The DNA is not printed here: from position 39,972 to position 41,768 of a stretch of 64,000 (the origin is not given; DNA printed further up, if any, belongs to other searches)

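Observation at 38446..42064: Translationally coupled operon of Cys-rich, sequon-rich membrane-anchored proteins with pilin-like partners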

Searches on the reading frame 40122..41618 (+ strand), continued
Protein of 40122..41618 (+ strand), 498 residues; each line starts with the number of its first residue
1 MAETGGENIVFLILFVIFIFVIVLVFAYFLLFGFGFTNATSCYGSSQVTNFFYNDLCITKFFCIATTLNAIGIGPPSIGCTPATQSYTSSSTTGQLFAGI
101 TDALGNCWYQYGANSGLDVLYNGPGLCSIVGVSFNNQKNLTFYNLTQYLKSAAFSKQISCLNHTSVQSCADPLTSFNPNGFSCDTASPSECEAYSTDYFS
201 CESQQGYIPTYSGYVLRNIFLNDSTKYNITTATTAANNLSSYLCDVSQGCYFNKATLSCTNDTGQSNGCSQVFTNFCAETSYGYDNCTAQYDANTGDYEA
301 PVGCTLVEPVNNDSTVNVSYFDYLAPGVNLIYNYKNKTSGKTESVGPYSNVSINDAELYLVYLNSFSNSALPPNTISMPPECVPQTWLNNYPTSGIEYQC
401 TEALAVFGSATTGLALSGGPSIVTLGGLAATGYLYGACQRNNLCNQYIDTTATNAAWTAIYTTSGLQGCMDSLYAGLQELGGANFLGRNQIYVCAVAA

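Call 61: find_encoding_contigs(protein=P0059, flank=10000, max_places=1)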
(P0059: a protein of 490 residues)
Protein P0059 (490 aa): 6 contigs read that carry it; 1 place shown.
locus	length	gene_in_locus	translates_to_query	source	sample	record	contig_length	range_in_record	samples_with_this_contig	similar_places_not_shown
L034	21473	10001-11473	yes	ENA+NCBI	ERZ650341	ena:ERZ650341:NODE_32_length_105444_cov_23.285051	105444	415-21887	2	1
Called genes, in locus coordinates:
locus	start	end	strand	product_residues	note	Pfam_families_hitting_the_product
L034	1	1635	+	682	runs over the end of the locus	?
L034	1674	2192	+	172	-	-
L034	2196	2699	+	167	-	-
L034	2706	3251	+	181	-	-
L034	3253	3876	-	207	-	-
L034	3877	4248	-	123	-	-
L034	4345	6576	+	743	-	PF00437:T2SSE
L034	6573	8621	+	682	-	-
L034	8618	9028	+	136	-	-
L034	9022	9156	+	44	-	-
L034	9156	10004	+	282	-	-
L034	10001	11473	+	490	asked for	-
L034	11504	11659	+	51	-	-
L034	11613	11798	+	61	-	-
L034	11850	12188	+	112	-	-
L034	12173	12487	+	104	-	-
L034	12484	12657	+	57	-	-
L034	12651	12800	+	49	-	-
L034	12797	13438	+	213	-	-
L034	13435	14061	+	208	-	-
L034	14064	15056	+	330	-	PF04055:Radical_SAM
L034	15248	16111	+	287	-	-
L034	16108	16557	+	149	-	PF27325:MJ0538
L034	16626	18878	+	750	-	PF05124:S_layer_C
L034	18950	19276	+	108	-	-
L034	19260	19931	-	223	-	-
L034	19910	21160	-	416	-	PF13506:Glyco_transf_21, PF03142:Chitin_synth_2 (faint), PF00535:Glycos_transf_2, PF10111:Glyco_tranf_2_2, PF13641:Glyco_tranf_2_3, PF13632:Glyco_trans_2_3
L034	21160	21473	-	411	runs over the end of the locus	PF13231:PMT_2, PF03901:Glyco_transf_22 (weak)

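Call 63: search_protein_families(library=pfam, proteins=[L034:4345-6576:+, L034:6573-8621:+, L034:1674-2192:+, L034:2196-2699:+, L034:2706-3251:+, L034:12797-13438:+, L034:13435-14061:+, L034:15248-16111:+, L033:3-1850:+, L034:1-1635:+], max_evalue=0.01)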
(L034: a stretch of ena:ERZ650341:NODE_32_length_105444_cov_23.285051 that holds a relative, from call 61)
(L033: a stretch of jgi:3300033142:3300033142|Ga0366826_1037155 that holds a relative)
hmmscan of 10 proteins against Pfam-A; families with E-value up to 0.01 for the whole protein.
L034:4345-6576:+ (743 aa): 3 families
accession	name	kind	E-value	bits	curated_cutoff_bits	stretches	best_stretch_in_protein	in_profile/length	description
PF00437.27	T2SSE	-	4.9e-20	72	24.9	1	441-597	135-277/370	Type II/IV secretion system protein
PF13173.12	AAA_14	-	0.00015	22.2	27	0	450-487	4-43/129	AAA domain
PF20720.3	nSTAND3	-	0.00044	20.4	27.2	0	449-484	18-54/155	Novel STAND NTPase 3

L034:6573-8621:+ (682 aa): 1 family
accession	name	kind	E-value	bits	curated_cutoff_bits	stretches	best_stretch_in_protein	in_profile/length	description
PF00482.28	T2SSF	-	0.00035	21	25.2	0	155-283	7-125/125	Type II secretion system (T2SS), protein F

L034:1674-2192:+ (172 aa): 0 families

L034:2196-2699:+ (167 aa): 1 family
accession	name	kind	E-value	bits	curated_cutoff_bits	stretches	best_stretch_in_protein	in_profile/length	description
PF04893.22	Yip1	-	0.0019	18.6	28.6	1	26-162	20-171/173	Yip1 domain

L034:2706-3251:+ (181 aa): 0 families

L034:12797-13438:+ (213 aa): 0 families

L034:13435-14061:+ (208 aa): 0 families

L034:15248-16111:+ (287 aa): 1 family
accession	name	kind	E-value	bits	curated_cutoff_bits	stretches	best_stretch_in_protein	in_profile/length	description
PF00927.28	Transglut_C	-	0.0014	19.1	26.6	1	82-113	5-37/106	Transglutaminase family, C-terminal ig like domain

L033:3-1850:+ (615 aa): 1 family
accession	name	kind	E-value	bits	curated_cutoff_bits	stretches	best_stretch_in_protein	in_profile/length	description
PF00482.28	T2SSF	-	0.0088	16.4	25.2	1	128-251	12-125/125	Type II secretion system (T2SS), protein F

L034:1-1635:+ (544 aa): 0 families

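Call 68: find_encoding_contigs(protein=P0049, flank=10000, max_places=1)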
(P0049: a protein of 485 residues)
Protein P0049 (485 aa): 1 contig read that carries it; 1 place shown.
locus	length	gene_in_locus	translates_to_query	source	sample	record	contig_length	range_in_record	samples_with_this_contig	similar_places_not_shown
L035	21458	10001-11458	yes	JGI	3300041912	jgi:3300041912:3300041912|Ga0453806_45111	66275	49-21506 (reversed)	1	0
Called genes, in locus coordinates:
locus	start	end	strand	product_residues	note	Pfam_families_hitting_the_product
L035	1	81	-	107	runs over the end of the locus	PF01588:tRNA_bind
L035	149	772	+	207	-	PF02223:Thymidylate_kin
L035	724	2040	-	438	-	PF01336:tRNA_anti-codon, PF00152:tRNA-synt_2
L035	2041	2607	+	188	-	PF03167:UDG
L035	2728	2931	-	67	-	-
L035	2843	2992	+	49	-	-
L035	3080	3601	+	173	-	PF17144:Ribosomal_L5e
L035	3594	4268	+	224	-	PF00333:Ribosomal_S5, PF03719:Ribosomal_S5_C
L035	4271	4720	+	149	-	PF00327:Ribosomal_L30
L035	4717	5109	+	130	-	-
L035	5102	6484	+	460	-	PF00344:SecY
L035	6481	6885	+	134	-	PF01956:EMC3_TMCO1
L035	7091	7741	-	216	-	PF09754:PAC2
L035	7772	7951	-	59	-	PF04135:Nop10p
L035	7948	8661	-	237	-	PF00575:S1, PF21710:Spt6_S1 (faint), PF07541:EIF_2_alpha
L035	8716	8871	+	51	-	-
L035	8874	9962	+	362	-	-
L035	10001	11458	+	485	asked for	-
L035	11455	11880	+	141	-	-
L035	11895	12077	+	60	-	-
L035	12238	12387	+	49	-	-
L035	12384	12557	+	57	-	-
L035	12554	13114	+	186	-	PF22090:Gins51_C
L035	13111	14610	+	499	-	PF00270:DEAD, PF04851:ResIII, PF00271:Helicase_C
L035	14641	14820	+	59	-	-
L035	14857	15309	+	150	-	-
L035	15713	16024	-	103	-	PF15781:ParE-like_toxin (weak)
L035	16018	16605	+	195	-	PF00252:Ribosomal_L16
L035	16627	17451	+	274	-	PF24034:DUF7343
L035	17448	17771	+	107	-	PF01870:Hjc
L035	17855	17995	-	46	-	PF03911:Sec61_beta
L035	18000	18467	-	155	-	PF00881:Nitroreductase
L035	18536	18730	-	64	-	PF01667:Ribosomal_S27e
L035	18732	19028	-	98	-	PF00935:Ribosomal_L44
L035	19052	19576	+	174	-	PF03167:UDG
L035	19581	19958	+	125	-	-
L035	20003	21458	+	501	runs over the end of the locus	?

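Call 69: find_encoding_contigs(protein=P0064, flank=10000, max_places=1)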
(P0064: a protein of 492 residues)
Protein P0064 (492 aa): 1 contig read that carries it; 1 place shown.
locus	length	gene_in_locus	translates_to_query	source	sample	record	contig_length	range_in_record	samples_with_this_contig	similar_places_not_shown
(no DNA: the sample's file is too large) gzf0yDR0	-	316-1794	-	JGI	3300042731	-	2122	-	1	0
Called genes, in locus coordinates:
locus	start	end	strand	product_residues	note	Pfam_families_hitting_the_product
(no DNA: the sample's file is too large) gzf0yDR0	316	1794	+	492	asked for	-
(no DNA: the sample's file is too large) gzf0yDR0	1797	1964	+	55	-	-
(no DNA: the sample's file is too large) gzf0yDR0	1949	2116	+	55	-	-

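Call 70: find_encoding_contigs(protein=P0066, flank=10000, max_places=1)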
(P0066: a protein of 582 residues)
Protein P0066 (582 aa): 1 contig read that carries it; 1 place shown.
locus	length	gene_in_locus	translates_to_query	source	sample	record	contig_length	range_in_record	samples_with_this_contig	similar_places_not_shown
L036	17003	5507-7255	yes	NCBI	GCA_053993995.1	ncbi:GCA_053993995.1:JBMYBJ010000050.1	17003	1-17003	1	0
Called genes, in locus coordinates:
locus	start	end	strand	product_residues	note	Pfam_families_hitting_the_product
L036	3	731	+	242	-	?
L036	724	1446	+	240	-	PF04414:tRNA_deacylase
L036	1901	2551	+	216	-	PF00227:Proteasome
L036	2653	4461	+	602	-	PF17214:KH_TffA (faint), PF07650:KH_2 (faint), PF00753:Lactamase_B, PF12706:Lactamase_B_2, PF16661:Lactamase_B_6, PF23023:Anti-Pycsar_Apyc1, PF10996:Beta-Casp, PF07521:RMMBL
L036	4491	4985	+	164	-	-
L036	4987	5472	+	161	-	-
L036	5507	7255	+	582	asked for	-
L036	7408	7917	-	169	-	PF11969:DcpS_C (faint), PF01230:HIT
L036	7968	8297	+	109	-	-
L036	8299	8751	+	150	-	-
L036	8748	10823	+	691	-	-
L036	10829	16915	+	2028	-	-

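Call 77: find_encoding_contigs(protein=P0069, flank=10000, max_places=2)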
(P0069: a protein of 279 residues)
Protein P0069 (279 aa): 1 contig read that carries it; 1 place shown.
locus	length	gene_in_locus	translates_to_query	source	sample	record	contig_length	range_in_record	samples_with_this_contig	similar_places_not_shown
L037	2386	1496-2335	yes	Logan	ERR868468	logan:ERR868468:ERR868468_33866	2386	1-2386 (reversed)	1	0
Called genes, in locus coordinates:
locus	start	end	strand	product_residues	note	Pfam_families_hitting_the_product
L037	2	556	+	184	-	?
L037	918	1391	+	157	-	-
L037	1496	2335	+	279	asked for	-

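Call 78: find_encoding_contigs(protein=P0060, flank=10000, max_places=1)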
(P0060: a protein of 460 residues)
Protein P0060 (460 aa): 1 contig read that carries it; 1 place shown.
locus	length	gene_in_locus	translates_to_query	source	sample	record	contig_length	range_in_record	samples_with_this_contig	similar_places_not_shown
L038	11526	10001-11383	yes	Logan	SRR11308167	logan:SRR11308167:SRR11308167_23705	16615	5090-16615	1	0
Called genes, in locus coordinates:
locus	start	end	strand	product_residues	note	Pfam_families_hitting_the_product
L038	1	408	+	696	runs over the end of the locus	-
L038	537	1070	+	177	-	-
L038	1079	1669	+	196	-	-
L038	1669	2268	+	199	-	-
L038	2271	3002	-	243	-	-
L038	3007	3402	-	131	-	-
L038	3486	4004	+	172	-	-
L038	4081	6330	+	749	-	PF00437:T2SSE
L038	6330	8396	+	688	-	-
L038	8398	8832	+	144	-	-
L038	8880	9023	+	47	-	-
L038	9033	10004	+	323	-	-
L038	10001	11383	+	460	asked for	-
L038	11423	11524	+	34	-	?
